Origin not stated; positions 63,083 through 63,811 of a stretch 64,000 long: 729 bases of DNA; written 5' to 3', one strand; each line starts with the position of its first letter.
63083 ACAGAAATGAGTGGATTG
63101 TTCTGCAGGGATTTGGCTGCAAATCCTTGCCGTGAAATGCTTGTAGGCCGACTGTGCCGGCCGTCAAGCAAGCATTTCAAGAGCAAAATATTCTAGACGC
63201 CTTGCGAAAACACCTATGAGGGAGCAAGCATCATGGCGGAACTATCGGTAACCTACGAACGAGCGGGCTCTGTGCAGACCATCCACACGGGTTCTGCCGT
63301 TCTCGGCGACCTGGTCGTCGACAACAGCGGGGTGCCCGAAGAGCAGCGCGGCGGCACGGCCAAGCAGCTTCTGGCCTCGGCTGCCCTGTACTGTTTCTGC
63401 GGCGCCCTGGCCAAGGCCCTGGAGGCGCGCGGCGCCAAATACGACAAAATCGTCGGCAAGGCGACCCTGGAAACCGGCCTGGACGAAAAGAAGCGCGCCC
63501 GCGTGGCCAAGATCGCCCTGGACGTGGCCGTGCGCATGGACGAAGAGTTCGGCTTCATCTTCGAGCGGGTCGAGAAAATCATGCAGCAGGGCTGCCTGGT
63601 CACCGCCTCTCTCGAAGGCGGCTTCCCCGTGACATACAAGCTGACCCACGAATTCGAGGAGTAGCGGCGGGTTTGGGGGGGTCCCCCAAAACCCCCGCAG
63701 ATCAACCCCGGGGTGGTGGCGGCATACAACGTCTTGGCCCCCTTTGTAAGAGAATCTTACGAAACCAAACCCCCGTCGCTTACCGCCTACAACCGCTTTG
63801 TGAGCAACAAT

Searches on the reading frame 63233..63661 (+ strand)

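Call 94: search_protein_families(library=pfam, proteins=[window:63233-63661:+], max_evalue=0.001)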
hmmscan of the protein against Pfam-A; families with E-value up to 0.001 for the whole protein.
window:63233-63661:+ (143 aa): 1 family
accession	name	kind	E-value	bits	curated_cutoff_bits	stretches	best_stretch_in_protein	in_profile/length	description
PF02566.24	OsmC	-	1.3e-07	32.4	27.5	1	40-135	5-99/100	OsmC-like protein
